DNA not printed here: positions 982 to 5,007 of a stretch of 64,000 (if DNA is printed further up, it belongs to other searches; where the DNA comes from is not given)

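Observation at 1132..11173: DruA-fused DndFGH-like three-gene defence operon with no modification module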

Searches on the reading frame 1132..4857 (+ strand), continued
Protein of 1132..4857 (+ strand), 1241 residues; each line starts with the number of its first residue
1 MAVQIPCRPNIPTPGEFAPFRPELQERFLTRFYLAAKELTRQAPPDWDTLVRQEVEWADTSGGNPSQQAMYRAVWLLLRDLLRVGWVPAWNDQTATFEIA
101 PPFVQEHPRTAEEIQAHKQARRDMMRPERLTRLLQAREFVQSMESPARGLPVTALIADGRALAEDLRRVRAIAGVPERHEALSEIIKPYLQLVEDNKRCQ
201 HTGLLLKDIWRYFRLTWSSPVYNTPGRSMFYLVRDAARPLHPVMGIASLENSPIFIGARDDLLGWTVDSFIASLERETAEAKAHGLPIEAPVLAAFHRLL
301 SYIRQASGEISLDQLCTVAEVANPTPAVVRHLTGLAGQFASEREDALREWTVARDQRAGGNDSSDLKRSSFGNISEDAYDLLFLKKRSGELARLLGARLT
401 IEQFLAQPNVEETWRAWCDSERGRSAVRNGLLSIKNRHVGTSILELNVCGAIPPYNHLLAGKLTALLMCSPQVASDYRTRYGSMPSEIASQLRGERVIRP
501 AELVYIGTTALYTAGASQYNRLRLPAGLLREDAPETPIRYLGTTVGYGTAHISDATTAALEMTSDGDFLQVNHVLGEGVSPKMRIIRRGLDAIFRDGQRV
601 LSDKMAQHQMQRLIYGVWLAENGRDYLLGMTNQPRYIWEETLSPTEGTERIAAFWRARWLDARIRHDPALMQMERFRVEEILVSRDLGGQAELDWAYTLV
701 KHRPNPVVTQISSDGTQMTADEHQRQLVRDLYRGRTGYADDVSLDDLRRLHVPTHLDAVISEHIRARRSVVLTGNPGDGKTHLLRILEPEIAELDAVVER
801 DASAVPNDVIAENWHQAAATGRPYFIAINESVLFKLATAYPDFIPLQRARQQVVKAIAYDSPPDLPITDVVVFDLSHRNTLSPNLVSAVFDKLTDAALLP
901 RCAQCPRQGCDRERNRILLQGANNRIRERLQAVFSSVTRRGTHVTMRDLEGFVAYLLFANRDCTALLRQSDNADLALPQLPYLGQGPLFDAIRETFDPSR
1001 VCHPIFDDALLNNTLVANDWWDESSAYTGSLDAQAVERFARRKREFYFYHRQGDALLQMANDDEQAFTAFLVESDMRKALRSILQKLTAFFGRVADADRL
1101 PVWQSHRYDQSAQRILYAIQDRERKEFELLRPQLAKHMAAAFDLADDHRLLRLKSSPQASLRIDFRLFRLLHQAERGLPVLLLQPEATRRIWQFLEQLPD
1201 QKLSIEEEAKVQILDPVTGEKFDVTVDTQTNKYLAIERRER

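Call 60: search_protein_families(library=padloc, proteins=[L004:9581-11671:+, L004:11678-14317:+, L004:14672-15619:+, L004:15642-21176:+, L003:8283-9812:+, L003:9809-11887:+, L003:13426-15744:+, L007:15066-19658:+, L009:15072-19796:+, L007:13625-15076:+], max_evalue=0.001)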
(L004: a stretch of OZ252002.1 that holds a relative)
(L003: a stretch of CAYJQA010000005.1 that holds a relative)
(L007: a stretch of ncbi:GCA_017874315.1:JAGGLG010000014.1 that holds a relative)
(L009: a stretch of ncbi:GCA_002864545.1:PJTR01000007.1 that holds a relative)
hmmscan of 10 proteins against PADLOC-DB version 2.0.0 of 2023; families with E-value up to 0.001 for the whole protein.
L004:9581-11671:+ (696 aa): 2 families
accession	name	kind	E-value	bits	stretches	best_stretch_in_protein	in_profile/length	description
PDLC00001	DruA1|DruA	-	4.3e-196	651.4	1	27-682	18-667/675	DUF4338 domain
PDLC00002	DruA1|DruA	-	1e-36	125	2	426-669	165-386/407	DUF4338 domain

L004:11678-14317:+ (879 aa): 0 families

L004:14672-15619:+ (315 aa): 2 families
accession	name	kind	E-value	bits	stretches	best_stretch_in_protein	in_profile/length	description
PDLC00010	DruD1|DruD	-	1.2e-86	289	1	25-312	72-355/359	Unknown function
PDLC00012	DruD1|DruD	-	3.2e-76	255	1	24-311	68-354/356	Unknown function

L004:15642-21176:+ (1844 aa): 20 families
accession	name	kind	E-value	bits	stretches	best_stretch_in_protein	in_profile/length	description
PDLC00013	DruE1|DruE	-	0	1881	1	3-1839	5-1772/1776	SNF2 family N-terminal domain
PDLC00014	DruE2|DruE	-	3.7e-194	646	3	7-596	6-634/1928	SNF2 family N-terminal domain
PDLC00015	DruE2|DruE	-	4.9e-183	609.4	3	8-595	8-582/1887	SNF2 family N-terminal domain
PDLC00051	DruE4|DruE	-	5e-183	609.1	3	7-603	8-565/1829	SNF2 family N-terminal domain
PDLC00037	DruE3|DruE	-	9.1e-167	555.5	3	1116-1744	1055-1692/2055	SNF2 family N-terminal domain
PDLC00035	DruE3|DruE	-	2.5e-106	354.8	3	285-784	208-668/1460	SNF2 family N-terminal domain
PDLC00036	DruE3|DruE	-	7.9e-102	339.5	4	1115-1752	1047-1676/2023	SNF2 family N-terminal domain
PDLC02896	DpdJ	-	2.3e-27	93.2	1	110-402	181-428/1487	DpdJ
PDLC03960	SngC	-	1.6e-24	84.7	1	96-178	27-100/720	-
PDLC02503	BrxHI|BrxHII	-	1e-15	55.1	2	104-174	34-95/698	BrxHI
PDLC02893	DpdJ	-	7.3e-14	48.6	1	111-400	185-437/876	DpdJ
PDLC02898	DpdJ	-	4.5e-13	46.8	2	111-196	185-263/506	DpdJ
PDLC02569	DrmA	-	8.3e-09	31.8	1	1120-1164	832-876/1095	DrmA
PDLC02501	BrxHI|BrxHII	-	9.5e-09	31.9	1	103-188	32-108/925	BrxHI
PDLC02570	DrmA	-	1.2e-08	31.8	0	114-173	195-248/851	DrmA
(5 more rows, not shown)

L003:8283-9812:+ (509 aa): 1 family
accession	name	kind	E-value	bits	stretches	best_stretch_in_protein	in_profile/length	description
PDLC02204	MzaB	-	8.3e-18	62.1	1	20-128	10-115/500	-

L003:9809-11887:+ (692 aa): 2 families
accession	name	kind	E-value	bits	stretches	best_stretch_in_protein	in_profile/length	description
PDLC00001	DruA1|DruA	-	1.7e-188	626.3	1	45-673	38-671/675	DUF4338 domain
PDLC00002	DruA1|DruA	-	4.2e-42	142.7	2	418-655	170-385/407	DUF4338 domain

L003:13426-15744:+ (772 aa): 5 families
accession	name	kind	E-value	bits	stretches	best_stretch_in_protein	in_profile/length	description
PDLC02382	pAgo_II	-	9.2e-34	115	2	580-766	581-768/782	Class II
PDLC02383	pAgo_II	-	6.7e-22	75.4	1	338-764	317-749/767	Class II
PDLC02436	pAgo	-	8.8e-20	69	1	437-757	106-436/460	-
PDLC02428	PprPIWI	-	9.9e-15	52.3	2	63-392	61-326/666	-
PDLC02388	pAgo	-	1.4e-05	21.6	1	603-758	553-694/716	-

L007:15066-19658:+ (1530 aa): 6 families
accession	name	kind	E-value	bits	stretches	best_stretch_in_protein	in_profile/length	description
PDLC02804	SspH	-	2.2e-58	195.8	1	1163-1520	1206-1553/1561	SspH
PDLC02806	SspH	-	3.4e-37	125.6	1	1297-1503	1537-1738/1766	SspH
PDLC04140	mad8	-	6.6e-20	69.8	1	1277-1504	2-288/314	mads_8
PDLC01055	HerA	-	5.9e-10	36.5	1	1407-1497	418-499/532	Type III coevolved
PDLC04098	HerA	-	2.1e-05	21.3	1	1367-1462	493-586/686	-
PDLC04105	HerA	-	9.5e-05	19.1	1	1401-1478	415-490/576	-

L009:15072-19796:+ (1574 aa): 11 families
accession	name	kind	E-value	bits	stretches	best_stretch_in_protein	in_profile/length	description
PDLC02804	SspH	-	1.1e-58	196.8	1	1180-1563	1174-1556/1561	SspH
PDLC02806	SspH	-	1.1e-44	150.4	1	1279-1568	1466-1765/1766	SspH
PDLC04140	mad8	-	3.8e-21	73.9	1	1321-1544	4-288/314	mads_8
PDLC04105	HerA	-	3.3e-10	37.2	1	1442-1522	415-494/576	-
PDLC01055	HerA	-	3.3e-08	30.8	1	1439-1528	411-490/532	Type III coevolved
PDLC04103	HerA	-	8.8e-06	22.3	1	1414-1517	410-510/579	-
PDLC02188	HerA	-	2.2e-05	21.5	1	1472-1521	453-500/578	-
PDLC04104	HerA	-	2.9e-05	21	1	1428-1520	203-293/379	-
PDLC04098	HerA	-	0.00011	18.9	1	1436-1519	517-603/686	-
PDLC04100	HerA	-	0.00031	17.5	0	1446-1524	440-516/580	-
PDLC02185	HerA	-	0.00064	16.6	0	1446-1526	446-527/585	-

L007:13625-15076:+ (483 aa): 2 families
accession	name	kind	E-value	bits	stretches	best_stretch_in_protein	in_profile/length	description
PDLC02799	SspG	-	4.6e-07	27.2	1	383-471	408-490/498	SspG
PDLC02802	SspG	-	0.0004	17.3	1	385-476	431-516/519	SspG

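Call 65: search_dna_similar(query=window:1132-4857:+, collection=plasmids, mode=protein, max_rows=15)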
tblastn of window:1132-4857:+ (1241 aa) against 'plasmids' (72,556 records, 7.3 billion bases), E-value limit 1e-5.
Records with a match: 16; places in all: 18; records where one place covers at least 80% of the query: 5.
Best place of each record, by identity: <60% 16.
By first word of the organism name: Hymenobacter 2; Roseivivax 2; Haloplanus 1; Halalkaliarchaeum 1; Natrialbaceae 1; Natribaculum 1; Halobaculum 1; Paracoccus 1; Leisingera 1; Ralstonia 1; and 4 more.
By predicted mobility (MOB-suite, as given by PLSDB): non-mobilizable 11; mobilizable 4; conjugative 1.
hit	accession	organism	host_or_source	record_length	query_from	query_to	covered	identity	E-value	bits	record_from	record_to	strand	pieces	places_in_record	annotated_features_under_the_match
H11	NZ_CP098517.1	Haloplanus sp. GDY1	cell culture,salt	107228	20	1227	97%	28.4%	4e-126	438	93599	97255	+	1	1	Druantia anti-phage system protein DruA | hypothetical protein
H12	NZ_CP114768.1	Hymenobacter canadensis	whole organism,lake water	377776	77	1195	90%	30.5%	2e-111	394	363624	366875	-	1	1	Druantia anti-phage system protein DruA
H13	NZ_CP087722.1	Halalkaliarchaeum sp. AArc-CO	Kulunda Steppe hypersaline lake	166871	20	1227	93%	29.2%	3e-82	457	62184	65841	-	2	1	DUF4338 domain-containing protein | hypothetical protein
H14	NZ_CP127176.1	Natrialbaceae archaeon AArc-T1-2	sediments,sediments from hypersaline ...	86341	20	1220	97%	28.1%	9e-126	437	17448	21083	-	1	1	Druantia anti-phage system protein DruA | hypothetical protein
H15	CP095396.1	Natribaculum longum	cell culture,saline soil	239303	20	1233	94%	28.0%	3e-76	418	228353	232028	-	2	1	record has no annotation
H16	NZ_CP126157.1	Halobaculum litoreum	cell culture,sediment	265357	109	1224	78%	32.2%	7e-49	478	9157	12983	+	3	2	Druantia anti-phage system protein DruA | hypothetical protein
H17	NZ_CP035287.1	Paracoccus versutus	whole organism,soil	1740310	50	674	50%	32.6%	1e-70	269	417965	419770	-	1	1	none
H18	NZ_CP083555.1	Leisingera sp. S132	-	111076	10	622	49%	31.7%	1e-53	214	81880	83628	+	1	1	DUF4338 domain-containing protein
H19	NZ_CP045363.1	Roseivivax sp. THAF40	pure culture,Surface of a polyethylene ...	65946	73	667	48%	32.1%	5e-56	222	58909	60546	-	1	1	Druantia anti-phage system protein DruA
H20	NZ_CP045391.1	Roseivivax sp. THAF30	pure culture,Surface of a polyethylene ...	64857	73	667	48%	31.9%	3e-55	219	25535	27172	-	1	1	Druantia anti-phage system protein DruA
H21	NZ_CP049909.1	Hymenobacter sp. HDW8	single bacterial strain,Siniperca ...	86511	488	1109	47%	27.9%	2e-17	175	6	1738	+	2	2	hypothetical protein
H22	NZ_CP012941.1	Ralstonia solanacearum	plantain,cell culture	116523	432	669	19%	28.6%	4e-8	66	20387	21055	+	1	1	Druantia anti-phage system protein DruA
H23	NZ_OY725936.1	Bacteroides finegoldii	-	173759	703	966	21%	25.6%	3e-11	76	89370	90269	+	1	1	serine/threonine protein kinase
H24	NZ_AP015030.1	Pseudomonas putida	-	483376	441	668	18%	28.9%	2e-8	67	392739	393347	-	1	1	Druantia anti-phage system protein DruA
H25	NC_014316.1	Nitrosococcus watsonii C-113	-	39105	432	669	19%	27.1%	8e-10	71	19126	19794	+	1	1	Druantia anti-phage system protein DruA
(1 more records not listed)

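Call 66: get_annotated_region(hit=H12, flank=10000)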
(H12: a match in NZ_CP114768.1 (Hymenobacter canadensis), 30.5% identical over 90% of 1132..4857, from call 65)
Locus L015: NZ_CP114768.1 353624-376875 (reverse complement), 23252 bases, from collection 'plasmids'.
description: Hymenobacter canadensis strain PAMC 29467 plasmid unnamed1, complete sequence
organism: Hymenobacter canadensis (NCBI taxid 2999067)
taxonomy: Bacteria; Bacteroidota; Cytophagia; Cytophagales; Hymenobacteraceae; Hymenobacter; Hymenobacter canadensis
host: -; source: whole organism,lake water; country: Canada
typing (MOB-suite, as given by PLSDB): non-mobilizable
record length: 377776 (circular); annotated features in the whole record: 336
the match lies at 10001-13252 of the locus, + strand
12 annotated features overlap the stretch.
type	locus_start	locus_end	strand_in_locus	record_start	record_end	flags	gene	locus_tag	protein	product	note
CDS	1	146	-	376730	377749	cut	-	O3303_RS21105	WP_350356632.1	IS3 family transposase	-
CDS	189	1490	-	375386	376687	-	-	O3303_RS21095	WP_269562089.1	hypothetical protein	-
CDS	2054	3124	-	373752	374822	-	-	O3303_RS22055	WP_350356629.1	DUF2075 domain-containing protein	-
CDS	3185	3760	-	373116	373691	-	-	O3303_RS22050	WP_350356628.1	hypothetical protein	-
CDS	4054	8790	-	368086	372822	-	-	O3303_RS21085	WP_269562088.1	DUF3883 domain-containing protein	-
CDS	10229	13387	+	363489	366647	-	-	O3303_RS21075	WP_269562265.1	Druantia anti-phage system protein DruA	-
CDS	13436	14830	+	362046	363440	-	-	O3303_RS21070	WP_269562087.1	hypothetical protein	-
CDS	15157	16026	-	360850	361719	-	-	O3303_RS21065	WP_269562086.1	IS3 family transposase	-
CDS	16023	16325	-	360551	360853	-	-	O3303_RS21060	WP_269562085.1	transposase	GO:0006313 - DNA transposition [Evidence IEA]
CDS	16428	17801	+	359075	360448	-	-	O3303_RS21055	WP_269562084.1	hypothetical protein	-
CDS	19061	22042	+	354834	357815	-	-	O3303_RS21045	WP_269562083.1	FtsK/SpoIIIE domain-containing protein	-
CDS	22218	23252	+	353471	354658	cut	-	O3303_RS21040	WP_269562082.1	hypothetical protein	-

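Call 67: get_annotated_region(hit=H11, flank=10000)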
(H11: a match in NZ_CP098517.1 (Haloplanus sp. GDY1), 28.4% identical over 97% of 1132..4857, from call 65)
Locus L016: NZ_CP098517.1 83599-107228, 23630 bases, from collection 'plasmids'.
description: Haloplanus sp. GDY1 plasmid unnamed3, complete sequence
organism: Haloplanus sp. GDY1 (NCBI taxid 2949993)
taxonomy: Archaea; Euryarchaeota; Halobacteria; Halobacteriales; Haloferacaceae; Haloplanus; Haloplanus sp. GDY1
host: -; source: cell culture,salt; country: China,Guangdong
typing (MOB-suite, as given by PLSDB): non-mobilizable; mating-pair formation MPF_T
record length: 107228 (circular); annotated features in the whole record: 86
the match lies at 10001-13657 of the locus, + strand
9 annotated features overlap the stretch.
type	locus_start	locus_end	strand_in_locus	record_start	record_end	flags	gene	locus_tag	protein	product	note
CDS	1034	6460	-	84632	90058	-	-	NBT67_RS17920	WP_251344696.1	DEAD/DEAH box helicase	-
CDS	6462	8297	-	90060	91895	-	-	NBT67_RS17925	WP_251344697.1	hypothetical protein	-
CDS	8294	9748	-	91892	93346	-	-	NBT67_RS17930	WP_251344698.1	hypothetical protein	-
CDS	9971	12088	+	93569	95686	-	-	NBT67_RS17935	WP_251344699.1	Druantia anti-phage system protein DruA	-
CDS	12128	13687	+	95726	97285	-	-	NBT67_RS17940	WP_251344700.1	hypothetical protein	-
CDS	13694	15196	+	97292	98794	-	-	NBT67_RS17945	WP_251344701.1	hypothetical protein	-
CDS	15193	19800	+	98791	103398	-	-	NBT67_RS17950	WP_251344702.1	DNA translocase FtsK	-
CDS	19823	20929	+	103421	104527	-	-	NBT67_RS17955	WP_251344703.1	hypothetical protein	-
CDS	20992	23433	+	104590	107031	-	-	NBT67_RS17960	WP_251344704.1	DUF262 domain-containing protein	-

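Call 68: get_annotated_region(hit=H23, flank=12000)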
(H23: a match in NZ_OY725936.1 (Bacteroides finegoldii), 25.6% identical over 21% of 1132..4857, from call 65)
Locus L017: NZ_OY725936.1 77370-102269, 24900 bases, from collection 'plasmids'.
description: Bacteroides finegoldii strain Bacteroides finegoldii TSDC17.2-1.1 plasmid 34, complete sequence
organism: Bacteroides finegoldii (NCBI taxid 338188)
taxonomy: Bacteria; Bacteroidota; Bacteroidia; Bacteroidales; Bacteroidaceae; Bacteroides; Bacteroides finegoldii
host: -; source: -; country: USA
typing (MOB-suite, as given by PLSDB): non-mobilizable
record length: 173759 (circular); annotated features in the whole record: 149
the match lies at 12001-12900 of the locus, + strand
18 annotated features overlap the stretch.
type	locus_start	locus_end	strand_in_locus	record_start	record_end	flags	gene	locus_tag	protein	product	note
CDS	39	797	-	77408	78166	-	-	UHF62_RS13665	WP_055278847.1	hypothetical protein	-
CDS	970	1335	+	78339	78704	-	-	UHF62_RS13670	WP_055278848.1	helix-turn-helix domain-containing protein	-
CDS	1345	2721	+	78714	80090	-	-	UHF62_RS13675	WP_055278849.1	DUF3987 domain-containing protein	-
CDS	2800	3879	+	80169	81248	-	-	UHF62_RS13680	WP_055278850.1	DUF6371 domain-containing protein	-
CDS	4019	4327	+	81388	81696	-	-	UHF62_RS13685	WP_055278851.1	MobC family plasmid mobilization relaxosome protein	-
CDS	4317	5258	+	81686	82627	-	-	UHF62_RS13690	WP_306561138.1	relaxase/mobilization nuclease domain-containing protein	-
CDS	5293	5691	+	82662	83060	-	-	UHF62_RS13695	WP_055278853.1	hypothetical protein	-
CDS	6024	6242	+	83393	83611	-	-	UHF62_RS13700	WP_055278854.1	helix-turn-helix transcriptional regulator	-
CDS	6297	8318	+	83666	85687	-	-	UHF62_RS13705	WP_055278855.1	N-6 DNA methylase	GO:0006306 - DNA methylation [Evidence IEA]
CDS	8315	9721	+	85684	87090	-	-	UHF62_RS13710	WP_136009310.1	restriction endonuclease subunit S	GO:0006304 - DNA modification [Evidence IEA]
CDS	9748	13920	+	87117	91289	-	-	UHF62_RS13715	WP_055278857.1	serine/threonine protein kinase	GO:0006468 - protein phosphorylation [Evidence IEA]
CDS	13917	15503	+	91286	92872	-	-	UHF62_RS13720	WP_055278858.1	hypothetical protein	-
CDS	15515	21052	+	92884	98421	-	-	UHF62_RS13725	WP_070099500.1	ATP-binding protein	-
CDS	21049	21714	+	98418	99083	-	-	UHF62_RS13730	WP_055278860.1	protein phosphatase 2C domain-containing protein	-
CDS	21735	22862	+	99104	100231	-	-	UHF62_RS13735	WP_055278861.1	Fic family protein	-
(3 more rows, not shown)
